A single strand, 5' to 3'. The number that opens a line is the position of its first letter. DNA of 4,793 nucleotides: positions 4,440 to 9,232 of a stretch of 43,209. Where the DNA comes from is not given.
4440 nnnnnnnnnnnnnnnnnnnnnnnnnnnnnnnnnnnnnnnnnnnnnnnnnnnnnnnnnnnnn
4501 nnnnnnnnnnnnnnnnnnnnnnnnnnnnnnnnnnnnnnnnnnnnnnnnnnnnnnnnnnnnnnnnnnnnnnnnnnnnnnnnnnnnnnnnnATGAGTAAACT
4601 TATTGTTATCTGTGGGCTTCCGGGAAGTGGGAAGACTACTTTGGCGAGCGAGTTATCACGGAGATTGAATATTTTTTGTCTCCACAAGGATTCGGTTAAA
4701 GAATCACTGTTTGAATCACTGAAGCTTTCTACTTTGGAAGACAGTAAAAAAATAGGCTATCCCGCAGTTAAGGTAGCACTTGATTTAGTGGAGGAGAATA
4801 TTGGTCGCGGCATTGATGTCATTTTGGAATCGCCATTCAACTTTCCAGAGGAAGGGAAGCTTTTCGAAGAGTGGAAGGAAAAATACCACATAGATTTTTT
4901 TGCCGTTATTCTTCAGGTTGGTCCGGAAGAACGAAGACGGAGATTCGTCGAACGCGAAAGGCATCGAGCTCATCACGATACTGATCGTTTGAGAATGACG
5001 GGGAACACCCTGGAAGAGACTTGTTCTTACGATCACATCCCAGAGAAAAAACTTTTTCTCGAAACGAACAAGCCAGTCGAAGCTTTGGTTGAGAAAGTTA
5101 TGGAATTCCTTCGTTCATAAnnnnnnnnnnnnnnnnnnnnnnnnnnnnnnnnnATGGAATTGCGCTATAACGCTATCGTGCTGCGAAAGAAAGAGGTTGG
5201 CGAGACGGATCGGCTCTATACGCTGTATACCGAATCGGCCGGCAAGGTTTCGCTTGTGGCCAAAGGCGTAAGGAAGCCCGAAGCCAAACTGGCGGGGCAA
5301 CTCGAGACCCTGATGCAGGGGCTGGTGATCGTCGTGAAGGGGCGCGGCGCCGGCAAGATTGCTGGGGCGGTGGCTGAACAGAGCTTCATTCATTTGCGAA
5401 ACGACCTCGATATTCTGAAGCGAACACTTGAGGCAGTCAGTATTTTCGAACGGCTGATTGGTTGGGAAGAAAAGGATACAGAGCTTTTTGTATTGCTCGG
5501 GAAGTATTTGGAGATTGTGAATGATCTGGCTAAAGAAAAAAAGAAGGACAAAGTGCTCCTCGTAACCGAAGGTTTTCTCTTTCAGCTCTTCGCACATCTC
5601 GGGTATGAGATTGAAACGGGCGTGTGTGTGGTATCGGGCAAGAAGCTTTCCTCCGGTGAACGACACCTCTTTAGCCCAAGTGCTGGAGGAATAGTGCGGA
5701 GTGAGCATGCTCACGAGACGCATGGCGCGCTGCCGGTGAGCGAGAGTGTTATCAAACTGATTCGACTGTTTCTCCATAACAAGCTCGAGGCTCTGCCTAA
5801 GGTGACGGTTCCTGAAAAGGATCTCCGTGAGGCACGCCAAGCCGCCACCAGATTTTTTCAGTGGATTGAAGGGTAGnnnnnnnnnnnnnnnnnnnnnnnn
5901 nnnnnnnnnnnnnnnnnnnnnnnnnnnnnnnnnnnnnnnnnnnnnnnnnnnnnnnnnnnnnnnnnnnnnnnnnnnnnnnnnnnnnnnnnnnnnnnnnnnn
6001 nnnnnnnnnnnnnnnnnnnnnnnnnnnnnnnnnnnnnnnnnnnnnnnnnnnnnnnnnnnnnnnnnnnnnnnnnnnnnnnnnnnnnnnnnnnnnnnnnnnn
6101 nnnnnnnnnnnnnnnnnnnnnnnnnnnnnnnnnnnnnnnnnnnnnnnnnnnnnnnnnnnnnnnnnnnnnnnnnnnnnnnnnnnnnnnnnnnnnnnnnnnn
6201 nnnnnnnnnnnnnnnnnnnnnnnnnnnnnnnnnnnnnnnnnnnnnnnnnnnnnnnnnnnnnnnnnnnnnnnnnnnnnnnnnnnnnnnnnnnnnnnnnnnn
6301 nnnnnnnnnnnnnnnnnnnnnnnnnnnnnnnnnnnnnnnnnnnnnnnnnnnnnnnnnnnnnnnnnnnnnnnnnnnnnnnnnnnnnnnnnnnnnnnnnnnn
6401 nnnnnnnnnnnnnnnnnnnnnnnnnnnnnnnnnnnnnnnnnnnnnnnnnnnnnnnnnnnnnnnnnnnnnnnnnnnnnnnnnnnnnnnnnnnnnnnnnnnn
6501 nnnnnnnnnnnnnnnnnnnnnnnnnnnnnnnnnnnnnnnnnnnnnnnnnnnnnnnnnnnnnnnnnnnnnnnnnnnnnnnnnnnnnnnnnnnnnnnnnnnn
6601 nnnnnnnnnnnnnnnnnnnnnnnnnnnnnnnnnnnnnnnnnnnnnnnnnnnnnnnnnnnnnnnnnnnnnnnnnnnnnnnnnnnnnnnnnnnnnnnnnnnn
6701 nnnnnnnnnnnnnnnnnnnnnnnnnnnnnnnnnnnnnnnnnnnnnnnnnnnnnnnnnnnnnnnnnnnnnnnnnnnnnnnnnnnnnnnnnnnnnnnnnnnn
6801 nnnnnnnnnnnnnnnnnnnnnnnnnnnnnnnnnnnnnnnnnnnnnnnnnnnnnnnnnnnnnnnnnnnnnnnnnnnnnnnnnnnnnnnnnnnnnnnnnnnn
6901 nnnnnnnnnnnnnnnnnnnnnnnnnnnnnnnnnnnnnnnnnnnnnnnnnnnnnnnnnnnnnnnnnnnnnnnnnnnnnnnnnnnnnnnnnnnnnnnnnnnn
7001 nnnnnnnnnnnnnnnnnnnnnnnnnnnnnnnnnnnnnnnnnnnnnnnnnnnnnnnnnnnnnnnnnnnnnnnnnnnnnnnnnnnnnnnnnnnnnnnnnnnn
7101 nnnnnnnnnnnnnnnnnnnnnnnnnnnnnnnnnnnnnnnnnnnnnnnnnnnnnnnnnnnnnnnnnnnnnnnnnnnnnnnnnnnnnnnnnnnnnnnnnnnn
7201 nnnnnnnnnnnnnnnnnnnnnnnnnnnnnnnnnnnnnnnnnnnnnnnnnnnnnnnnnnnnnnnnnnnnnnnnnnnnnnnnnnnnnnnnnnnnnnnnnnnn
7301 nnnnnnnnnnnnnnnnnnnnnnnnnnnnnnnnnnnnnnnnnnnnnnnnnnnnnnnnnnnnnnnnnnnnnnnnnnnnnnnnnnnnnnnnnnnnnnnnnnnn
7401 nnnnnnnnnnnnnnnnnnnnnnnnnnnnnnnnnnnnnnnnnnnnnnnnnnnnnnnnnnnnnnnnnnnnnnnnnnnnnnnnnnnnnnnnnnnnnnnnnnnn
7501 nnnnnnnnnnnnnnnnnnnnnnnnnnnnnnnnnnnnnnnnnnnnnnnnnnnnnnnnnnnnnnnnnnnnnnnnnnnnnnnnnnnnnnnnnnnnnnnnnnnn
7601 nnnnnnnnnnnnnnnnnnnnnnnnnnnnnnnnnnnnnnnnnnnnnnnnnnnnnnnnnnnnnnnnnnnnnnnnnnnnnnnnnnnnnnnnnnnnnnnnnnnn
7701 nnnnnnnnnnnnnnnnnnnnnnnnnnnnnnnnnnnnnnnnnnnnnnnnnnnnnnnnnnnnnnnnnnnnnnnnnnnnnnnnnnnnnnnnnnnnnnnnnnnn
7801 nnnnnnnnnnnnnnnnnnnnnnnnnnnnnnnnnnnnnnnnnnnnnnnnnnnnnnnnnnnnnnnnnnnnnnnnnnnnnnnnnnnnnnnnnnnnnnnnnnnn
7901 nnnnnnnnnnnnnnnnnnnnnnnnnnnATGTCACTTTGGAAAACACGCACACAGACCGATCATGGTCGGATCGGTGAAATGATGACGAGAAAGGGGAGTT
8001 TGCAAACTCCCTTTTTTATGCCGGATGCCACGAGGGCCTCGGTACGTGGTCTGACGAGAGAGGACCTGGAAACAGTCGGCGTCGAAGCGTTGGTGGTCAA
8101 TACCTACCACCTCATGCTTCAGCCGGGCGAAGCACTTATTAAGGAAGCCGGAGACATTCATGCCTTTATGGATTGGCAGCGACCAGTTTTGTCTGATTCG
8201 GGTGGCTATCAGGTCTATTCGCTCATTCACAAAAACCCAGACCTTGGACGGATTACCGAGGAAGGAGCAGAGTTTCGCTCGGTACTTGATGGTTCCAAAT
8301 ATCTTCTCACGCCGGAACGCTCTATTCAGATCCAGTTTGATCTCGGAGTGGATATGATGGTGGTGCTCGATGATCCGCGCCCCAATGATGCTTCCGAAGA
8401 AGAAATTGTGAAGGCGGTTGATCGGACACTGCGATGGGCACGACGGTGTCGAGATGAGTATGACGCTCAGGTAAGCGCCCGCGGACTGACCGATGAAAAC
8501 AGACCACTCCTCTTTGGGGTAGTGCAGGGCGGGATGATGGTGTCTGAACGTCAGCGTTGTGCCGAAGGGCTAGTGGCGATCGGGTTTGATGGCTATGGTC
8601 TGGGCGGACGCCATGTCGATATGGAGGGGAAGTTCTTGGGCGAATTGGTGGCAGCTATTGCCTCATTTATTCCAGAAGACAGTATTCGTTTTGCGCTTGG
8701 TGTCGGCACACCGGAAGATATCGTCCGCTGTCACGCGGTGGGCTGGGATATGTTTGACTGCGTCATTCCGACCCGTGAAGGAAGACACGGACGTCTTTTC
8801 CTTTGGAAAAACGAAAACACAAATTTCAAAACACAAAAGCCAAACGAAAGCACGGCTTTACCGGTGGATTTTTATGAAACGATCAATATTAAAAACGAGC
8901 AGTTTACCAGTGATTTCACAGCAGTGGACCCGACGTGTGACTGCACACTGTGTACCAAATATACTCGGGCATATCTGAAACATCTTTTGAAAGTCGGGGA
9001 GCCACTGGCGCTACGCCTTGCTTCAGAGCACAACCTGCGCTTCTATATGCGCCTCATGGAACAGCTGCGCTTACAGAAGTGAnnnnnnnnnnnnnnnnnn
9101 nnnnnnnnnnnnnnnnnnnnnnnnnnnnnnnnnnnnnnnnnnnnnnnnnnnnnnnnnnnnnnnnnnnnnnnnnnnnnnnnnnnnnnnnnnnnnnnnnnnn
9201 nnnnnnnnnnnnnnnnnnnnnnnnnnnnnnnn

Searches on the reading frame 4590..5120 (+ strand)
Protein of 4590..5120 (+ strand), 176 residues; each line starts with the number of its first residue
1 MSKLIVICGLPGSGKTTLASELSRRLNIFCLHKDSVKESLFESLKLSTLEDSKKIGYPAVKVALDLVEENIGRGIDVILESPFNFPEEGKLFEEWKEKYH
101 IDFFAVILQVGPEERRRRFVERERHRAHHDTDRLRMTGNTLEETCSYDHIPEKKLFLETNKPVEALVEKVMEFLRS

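Call 38: search_protein_families(library=pfam, proteins=[window:4590-5120:+])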
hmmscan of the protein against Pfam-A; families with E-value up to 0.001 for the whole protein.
window:4590-5120:+ (176 aa): 7 families
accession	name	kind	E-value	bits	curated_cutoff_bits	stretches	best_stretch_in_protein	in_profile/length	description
PF13671.12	AAA_33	-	1.7e-18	67.8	27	1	4-129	1-125/143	AAA domain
PF13238.12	AAA_18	-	2.9e-14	54.1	29.4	1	5-127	1-116/128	AAA domain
PF13207.12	AAA_17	-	8.8e-08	33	27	1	9-133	2-134/136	AAA domain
PF06414.18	Zeta_toxin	-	1.9e-07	31.2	22.3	1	3-138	17-155/199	Zeta toxin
PF08433.16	KTI12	-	6.1e-05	23.1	22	1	4-27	3-26/271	Chromatin associated protein KTI12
PF13521.12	AAA_28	-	0.00024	21.8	27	1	5-35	2-31/164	AAA domain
PF13401.12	AAA_22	-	0.00033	21.4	27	1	3-33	6-33/130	AAA domain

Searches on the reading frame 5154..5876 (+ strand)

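Call 24: search_protein_families(library=pfam, proteins=[window:5154-5876:+])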
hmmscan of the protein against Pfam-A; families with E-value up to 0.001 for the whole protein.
window:5154-5876:+ (240 aa): 2 families
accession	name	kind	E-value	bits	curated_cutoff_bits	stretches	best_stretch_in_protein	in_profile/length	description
PF11967.14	RecO_N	-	2.7e-16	59.8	27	1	1-76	1-78/80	Recombination protein O N terminal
PF02565.21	RecO_C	-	2.8e-15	56.9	22.1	1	98-237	17-147/157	Recombination protein O C terminal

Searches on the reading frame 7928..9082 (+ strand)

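Call 38: search_protein_families(library=pfam, proteins=[window:7928-9082:+])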
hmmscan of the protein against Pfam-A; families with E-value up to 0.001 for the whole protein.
window:7928-9082:+ (384 aa): 1 family
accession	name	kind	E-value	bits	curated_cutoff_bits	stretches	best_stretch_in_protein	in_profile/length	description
PF01702.25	TGT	-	2e-114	382.9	26.3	1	12-381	2-336/357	Queuine tRNA-ribosyltransferase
